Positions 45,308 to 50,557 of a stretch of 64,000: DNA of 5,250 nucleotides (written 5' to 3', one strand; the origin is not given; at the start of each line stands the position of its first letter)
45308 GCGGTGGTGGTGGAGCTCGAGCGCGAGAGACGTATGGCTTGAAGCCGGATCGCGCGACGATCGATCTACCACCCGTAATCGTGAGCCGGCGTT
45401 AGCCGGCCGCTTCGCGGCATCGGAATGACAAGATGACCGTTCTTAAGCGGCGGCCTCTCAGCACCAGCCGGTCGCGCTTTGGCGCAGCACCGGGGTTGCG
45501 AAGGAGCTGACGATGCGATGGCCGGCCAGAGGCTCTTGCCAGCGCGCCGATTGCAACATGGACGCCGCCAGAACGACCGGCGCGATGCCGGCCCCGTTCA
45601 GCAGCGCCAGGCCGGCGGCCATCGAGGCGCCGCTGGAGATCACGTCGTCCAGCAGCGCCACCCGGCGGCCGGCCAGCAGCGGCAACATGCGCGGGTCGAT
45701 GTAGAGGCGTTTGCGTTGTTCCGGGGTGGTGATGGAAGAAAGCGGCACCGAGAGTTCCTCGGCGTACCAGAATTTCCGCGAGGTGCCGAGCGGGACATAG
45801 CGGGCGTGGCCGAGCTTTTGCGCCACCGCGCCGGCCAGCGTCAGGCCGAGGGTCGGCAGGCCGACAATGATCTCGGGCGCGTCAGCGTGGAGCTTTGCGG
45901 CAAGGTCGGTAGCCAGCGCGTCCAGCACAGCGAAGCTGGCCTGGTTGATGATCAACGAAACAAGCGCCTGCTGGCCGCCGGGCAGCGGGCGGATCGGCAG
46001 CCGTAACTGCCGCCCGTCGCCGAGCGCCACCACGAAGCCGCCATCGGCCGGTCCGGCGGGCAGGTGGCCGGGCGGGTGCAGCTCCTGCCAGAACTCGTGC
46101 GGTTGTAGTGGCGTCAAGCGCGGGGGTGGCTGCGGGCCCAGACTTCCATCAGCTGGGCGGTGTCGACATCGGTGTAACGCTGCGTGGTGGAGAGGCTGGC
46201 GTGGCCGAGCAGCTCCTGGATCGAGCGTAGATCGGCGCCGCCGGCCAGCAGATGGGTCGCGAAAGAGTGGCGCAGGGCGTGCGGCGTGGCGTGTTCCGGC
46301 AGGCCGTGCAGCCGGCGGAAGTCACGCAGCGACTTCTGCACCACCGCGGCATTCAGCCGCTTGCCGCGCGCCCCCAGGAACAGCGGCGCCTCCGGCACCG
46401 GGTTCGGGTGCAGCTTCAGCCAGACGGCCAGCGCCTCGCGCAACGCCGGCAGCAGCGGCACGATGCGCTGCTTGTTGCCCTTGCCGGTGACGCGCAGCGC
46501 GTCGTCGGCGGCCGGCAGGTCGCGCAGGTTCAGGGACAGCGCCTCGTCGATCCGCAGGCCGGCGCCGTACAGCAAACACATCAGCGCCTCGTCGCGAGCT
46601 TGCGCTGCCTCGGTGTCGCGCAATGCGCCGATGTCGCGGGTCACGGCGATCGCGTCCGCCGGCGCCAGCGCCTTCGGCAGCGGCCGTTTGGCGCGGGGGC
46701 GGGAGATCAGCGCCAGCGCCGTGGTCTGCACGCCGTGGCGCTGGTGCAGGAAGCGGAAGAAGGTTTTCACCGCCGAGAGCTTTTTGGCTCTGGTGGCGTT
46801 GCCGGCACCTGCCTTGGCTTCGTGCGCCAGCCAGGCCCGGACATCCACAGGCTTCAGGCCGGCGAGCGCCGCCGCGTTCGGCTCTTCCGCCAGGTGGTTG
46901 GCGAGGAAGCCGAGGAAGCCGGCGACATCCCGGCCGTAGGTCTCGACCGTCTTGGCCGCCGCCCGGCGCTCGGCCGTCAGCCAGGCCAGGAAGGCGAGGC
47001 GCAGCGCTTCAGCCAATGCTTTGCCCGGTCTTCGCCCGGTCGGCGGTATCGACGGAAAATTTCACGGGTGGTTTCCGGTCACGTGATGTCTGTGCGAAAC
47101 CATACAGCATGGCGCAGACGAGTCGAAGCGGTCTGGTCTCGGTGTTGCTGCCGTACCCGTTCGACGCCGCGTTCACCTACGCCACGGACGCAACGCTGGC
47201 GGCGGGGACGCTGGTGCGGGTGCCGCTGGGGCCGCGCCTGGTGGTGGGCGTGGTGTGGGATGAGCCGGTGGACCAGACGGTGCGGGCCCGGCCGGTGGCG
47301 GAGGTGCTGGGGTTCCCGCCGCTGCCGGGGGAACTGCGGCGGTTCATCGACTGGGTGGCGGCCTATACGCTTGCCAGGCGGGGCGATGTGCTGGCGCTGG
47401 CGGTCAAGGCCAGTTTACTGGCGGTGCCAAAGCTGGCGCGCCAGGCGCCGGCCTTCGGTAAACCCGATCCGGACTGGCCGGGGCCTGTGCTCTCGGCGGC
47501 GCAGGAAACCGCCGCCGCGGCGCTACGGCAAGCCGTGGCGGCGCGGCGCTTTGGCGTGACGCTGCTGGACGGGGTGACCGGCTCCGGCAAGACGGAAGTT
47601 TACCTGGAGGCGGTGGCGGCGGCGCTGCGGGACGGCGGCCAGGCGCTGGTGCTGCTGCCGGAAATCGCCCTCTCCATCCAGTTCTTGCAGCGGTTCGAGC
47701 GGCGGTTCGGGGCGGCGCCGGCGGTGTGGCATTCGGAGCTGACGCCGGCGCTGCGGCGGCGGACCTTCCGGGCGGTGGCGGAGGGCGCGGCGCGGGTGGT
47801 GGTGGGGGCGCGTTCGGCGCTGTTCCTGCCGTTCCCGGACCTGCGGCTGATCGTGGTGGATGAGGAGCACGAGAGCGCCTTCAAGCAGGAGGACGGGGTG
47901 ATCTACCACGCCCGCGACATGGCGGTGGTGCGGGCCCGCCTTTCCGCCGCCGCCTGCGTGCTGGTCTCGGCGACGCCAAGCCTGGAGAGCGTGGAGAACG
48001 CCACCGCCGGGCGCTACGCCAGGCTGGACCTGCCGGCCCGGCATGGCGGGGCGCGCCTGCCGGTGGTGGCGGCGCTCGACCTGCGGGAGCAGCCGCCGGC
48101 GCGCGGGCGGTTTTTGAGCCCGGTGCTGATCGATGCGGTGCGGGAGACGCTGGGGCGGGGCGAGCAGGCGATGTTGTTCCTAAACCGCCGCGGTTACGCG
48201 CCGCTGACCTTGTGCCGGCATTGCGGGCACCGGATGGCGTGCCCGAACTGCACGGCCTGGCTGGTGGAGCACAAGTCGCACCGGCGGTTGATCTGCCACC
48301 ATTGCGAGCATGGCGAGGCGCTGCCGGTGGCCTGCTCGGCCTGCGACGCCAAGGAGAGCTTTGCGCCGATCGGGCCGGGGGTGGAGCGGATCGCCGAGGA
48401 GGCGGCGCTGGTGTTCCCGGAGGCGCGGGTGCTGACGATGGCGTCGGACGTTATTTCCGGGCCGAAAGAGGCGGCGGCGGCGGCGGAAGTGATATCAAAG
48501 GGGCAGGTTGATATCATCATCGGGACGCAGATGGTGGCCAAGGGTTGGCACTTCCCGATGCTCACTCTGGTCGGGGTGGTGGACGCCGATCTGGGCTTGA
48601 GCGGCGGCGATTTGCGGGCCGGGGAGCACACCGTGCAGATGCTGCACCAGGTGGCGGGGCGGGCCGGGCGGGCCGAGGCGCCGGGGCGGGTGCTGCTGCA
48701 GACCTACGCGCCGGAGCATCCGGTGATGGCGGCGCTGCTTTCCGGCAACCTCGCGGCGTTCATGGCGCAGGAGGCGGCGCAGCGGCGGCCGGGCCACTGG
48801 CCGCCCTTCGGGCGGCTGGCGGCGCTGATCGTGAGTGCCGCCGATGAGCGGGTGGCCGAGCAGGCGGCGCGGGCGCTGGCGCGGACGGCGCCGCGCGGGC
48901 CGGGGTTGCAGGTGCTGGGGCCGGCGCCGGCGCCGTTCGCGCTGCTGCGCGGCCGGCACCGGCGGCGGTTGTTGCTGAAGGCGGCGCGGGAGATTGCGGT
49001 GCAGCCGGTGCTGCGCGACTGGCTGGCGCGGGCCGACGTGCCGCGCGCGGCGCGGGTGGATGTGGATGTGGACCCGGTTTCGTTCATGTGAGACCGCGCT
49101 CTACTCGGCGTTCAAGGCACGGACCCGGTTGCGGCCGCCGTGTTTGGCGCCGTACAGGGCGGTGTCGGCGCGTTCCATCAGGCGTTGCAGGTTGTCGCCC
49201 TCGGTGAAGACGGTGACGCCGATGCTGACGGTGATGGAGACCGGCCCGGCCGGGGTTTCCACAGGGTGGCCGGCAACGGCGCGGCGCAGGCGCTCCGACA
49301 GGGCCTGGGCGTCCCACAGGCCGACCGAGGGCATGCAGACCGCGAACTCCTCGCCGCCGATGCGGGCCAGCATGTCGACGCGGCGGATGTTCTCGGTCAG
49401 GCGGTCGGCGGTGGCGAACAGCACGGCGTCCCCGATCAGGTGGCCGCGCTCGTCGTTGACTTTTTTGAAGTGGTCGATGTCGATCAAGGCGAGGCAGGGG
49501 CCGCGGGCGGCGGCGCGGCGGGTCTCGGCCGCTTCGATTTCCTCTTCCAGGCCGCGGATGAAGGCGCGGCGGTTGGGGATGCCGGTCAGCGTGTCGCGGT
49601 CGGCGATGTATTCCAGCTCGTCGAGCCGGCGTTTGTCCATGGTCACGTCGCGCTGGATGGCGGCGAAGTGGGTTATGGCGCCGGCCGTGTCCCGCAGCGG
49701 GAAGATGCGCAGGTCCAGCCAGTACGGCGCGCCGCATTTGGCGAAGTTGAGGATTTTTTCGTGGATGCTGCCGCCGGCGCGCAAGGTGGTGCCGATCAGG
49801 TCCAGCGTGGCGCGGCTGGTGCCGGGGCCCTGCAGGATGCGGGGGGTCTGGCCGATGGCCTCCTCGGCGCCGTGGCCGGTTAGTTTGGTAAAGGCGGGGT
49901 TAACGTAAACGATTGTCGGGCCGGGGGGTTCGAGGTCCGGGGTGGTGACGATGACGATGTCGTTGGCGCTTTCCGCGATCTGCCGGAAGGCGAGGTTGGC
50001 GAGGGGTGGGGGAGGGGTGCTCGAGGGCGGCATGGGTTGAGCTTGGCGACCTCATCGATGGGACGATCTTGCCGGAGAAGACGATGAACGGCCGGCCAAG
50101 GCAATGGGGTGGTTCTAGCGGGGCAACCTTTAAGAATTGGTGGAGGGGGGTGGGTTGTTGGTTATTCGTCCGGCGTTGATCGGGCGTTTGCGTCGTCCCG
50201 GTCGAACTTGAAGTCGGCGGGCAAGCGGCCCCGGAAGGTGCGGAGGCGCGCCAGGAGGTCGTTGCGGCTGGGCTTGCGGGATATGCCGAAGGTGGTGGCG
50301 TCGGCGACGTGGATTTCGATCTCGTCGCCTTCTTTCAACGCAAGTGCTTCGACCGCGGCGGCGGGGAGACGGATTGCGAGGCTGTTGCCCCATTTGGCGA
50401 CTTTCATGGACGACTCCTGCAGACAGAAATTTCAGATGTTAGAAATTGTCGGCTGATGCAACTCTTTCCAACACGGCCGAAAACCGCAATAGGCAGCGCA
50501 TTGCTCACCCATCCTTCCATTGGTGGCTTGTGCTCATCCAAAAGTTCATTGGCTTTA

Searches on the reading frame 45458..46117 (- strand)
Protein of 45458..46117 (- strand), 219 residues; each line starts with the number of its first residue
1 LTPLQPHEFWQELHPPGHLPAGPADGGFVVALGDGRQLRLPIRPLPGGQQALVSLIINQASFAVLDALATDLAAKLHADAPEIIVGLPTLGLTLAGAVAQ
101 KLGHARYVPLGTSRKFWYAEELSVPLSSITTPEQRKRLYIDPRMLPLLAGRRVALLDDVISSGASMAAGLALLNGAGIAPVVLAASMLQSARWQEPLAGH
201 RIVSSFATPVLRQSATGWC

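Call 8: search_protein_families(library=pfam, proteins=[window:45458-46117:-])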
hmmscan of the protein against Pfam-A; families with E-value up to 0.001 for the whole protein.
window:45458-46117:- (219 aa): 1 family
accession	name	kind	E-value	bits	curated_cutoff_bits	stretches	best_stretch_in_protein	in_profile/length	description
PF00156.33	Pribosyltran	-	5e-17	62.1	26.3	1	68-201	14-138/158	Phosphoribosyl transferase domain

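Call 58: search_protein_families(library=ncbifam, proteins=[window:45458-46117:-], max_evalue=0.01)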
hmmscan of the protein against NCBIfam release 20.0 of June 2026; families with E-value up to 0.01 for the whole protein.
window:45458-46117:- (219 aa): 14 families
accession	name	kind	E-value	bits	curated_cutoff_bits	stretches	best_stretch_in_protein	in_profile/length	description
NF004689.0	PRK06031.1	equivalog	2e-95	318.4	175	1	4-218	7-228/233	phosphoribosyltransferase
NF005592.0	PRK07322.1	subfamily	3.1e-17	62.5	143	1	64-187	37-157/180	adenine phosphoribosyltransferase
NF002635.0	PRK02304.1-4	subfamily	4.4e-05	23.1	146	1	63-178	37-143/188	adenine phosphoribosyltransferase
NF002620.0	PRK02277.1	subfamily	0.0001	22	115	1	65-183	77-174/201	orotate phosphoribosyltransferase-like protein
NF040646.1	HPT_Archaea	equivalog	0.0001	21.9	200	1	63-178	37-142/184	hypoxanthine/guanine phosphoribosyltransferase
NF006328.0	PRK08558.1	equivalog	0.00012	21.7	184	1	63-181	94-207/238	adenine phosphoribosyltransferase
NF002636.0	PRK02304.1-5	equivalog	0.00027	20.5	125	1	64-180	38-147/176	adenine phosphoribosyltransferase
NF002634.0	PRK02304.1-3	equivalog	0.00031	20.5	170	1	71-187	46-154/182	adenine phosphoribosyltransferase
TIGR01090.1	apt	equivalog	0.00078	19.6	185.85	1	64-178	30-137/169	adenine phosphoribosyltransferase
NF003549.0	PRK05205.1-5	equivalog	0.00078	19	138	1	64-187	17-136/182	bifunctional pyr operon transcriptional regulator/uracil phosphoribosyltransferase PyrR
TIGR01251.1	ribP_PPkin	subfamily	0.0011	17.9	113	1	148-186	208-246/309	ribose-phosphate diphosphokinase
NF003547.0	PRK05205.1-3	equivalog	0.0014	18.5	230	1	59-188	28-147/194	bifunctional pyr operon transcriptional regulator/uracil phosphoribosyltransferase PyrR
NF005537.0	PRK07199.1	subfamily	0.002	17.2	322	1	147-184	208-245/301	ribose-phosphate diphosphokinase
NF002095.0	PRK00934.1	equivalog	0.0093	15.1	296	0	149-185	204-240/287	ribose-phosphate diphosphokinase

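Call 59: find_related_loci(query=window:45458-46117:-, collection=metagenome_contigs, flank=10000)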
Query window:45458-46117:- (219 aa) in metagenome_contigs; peptide patterns used: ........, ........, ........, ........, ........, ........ (x = any residue, [..] = any of these).
600 stretches matched a pattern (row limit reached: there are more); 110 encode a relative of the query (tblastn E <= 1e-3); the best 80 are kept; 80 distinct loci.
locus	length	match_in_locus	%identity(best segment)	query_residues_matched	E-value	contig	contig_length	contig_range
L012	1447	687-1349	66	4-218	2e-96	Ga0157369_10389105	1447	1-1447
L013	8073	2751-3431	68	1-219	1e-89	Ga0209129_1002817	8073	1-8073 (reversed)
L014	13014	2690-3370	68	1-219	1e-89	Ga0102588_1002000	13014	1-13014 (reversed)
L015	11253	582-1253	63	1-217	8e-88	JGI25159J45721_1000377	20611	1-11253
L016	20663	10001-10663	65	4-217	4e-88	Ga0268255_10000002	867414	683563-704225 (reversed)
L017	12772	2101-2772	63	1-217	8e-88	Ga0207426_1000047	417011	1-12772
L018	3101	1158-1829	63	1-217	5e-89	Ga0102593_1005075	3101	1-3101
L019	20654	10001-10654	65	4-214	8e-87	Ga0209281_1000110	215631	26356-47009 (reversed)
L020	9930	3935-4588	66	4-218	4e-86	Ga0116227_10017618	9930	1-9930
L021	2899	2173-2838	64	1-219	8e-88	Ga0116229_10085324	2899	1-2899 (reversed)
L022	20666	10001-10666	64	3-217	8e-86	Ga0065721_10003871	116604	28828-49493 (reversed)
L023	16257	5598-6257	66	2-217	6e-86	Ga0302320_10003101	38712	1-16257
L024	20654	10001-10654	65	4-214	6e-86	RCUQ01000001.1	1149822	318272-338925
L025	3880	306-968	65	3-217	3e-86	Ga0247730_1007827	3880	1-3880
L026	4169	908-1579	64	1-217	6e-86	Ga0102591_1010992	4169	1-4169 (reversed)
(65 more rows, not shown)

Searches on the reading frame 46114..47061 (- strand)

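Call 8: search_protein_families(library=pfam, proteins=[window:46114-47061:-])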
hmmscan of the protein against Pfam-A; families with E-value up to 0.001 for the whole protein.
window:46114-47061:- (315 aa): 2 families
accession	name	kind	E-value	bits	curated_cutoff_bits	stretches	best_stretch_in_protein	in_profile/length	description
PF00589.27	Phage_integrase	-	8.6e-40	136.7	27.1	1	149-301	16-170/172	Phage integrase family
PF02899.23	Phage_int_SAM_1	-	2.5e-14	53.7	22.3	1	24-108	4-82/83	Phage integrase, N-terminal SAM-like domain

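Call 58: search_protein_families(library=ncbifam, proteins=[window:46114-47061:-], max_evalue=0.01)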
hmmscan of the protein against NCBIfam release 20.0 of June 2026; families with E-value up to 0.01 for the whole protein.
window:46114-47061:- (315 aa): 12 families
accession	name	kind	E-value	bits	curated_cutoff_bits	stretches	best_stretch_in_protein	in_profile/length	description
TIGR02224.1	recomb_XerC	equivalog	5.4e-88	295.2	335.15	1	23-315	2-293/295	tyrosine recombinase XerC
NF001399.0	PRK00283.1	subfamily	5.2e-71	239.3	279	1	23-315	11-299/300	tyrosine recombinase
TIGR02225.1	recomb_XerD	equivalog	7.1e-71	238.9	329.6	1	23-315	2-290/290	site-specific tyrosine recombinase XerD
NF040815.2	recomb_XerA_Arch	equivalog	3.4e-50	171.1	220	1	25-306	4-261/263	site-specific tyrosine recombinase/integron integrase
NF002331.0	PRK01287.1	subfamily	3.6e-37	128.2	371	1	19-313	28-326/365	site-specific tyrosine recombinase XerC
TIGR02249.1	integrase_gron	subfamily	3.6e-34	118.6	265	2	235-301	236-302/315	integron integrase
NF003462.0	PRK05084.1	equivalog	2.3e-24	85.8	267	1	152-305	192-350/360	tyrosine recombinase XerS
NF011946.0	PRK15417.1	equivalog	4.6e-24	85.2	435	2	242-300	258-316/337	integron integrase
NF007371.0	PRK09871.1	subfamily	2.8e-17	62.9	222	1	152-311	23-186/198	tyrosine-type DNA invertase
NF007370.0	PRK09870.1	subfamily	9.9e-11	41.6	221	1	149-313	26-193/200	tyrosine-type DNA invertase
NF040693.1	recomb_GmtY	equivalog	5.6e-08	32.4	340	1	258-304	391-437/441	gamma-mobile-trio recombinase GmtY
NF002685.0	PRK02436.1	equivalog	0.00041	20.3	178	1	89-296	55-243/245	site-specific tyrosine recombinase XerD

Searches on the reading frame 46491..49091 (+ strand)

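Call 8: search_protein_families(library=pfam, proteins=[window:46491-49091:+])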
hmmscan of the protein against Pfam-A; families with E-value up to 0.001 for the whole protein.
window:46491-49091:+ (866 aa): 6 families
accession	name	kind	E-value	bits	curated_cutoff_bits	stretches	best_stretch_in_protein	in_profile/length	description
PF18074.6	PriA_C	-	1.1e-18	68.2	26.9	1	772-862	1-95/95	Primosomal protein N C-terminal domain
PF00270.35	DEAD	-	3.6e-18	66.3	26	1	357-503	17-166/167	DEAD/DEAH box helicase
PF17764.6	PriA_3primeBD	-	2.1e-14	53.6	22.7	1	217-305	1-95/96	3'DNA-binding domain (3'BD)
PF04851.21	ResIII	-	2.4e-10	41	22.5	1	334-496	4-162/164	Type III restriction enzyme, res subunit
PF18319.7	Zn_ribbon_PriA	-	8.6e-08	32.4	26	1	584-607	1-24/27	PriA DNA helicase Cys-rich region (CRR) domain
PF00271.37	Helicase_C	-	1.7e-06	28.7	23.5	0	662-728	55-109/110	Helicase conserved C-terminal domain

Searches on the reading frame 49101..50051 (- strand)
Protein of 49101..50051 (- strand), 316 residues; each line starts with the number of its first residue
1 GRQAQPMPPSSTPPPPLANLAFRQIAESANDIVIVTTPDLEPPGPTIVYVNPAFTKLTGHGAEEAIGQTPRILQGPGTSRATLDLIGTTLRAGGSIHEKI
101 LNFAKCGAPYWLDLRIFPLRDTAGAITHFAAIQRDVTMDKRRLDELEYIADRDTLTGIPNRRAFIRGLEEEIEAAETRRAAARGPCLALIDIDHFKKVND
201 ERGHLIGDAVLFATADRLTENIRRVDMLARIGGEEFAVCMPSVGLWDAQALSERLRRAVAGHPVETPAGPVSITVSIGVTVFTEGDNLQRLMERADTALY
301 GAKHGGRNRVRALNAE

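Call 8: search_protein_families(library=pfam, proteins=[window:49101-50051:-])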
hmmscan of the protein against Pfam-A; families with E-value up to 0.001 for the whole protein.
window:49101-50051:- (316 aa): 5 families
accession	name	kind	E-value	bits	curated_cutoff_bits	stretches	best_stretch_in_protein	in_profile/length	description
PF00990.26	GGDEF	-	2.8e-42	144.7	23.8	1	150-309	1-161/161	Diguanylate cyclase, GGDEF domain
PF00989.32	PAS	-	3.1e-12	46.9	22.6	1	22-136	3-113/113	PAS fold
PF13426.13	PAS_9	-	3.3e-12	47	27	1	35-137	6-102/103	PAS domain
PF08448.16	PAS_4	-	1.2e-09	38.8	23.1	1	28-140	3-109/110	PAS fold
PF13188.13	PAS_8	-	3.7e-06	27.1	21.8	1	22-71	3-48/65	PAS domain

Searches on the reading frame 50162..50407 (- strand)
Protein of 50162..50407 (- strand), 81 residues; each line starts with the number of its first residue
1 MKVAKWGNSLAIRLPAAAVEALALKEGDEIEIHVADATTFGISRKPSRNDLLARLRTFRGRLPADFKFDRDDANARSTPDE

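Call 70: search_protein_families(library=pfam, proteins=[window:50162-50407:-], max_evalue=1)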
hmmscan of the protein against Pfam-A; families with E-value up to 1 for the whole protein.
window:50162-50407:- (81 aa): 1 family
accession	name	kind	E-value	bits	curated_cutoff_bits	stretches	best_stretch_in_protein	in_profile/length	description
PF04014.23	MazE_antitoxin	-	7.4e-12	45.5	24.7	1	3-34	1-32/48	Antidote-toxin recognition MazE, bacterial antitoxin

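Call 71: search_protein_families(library=padloc, proteins=[window:50162-50407:-], max_evalue=0.1)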
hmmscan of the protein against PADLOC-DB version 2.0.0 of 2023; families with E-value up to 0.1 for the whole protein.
window:50162-50407:- (81 aa): 0 families
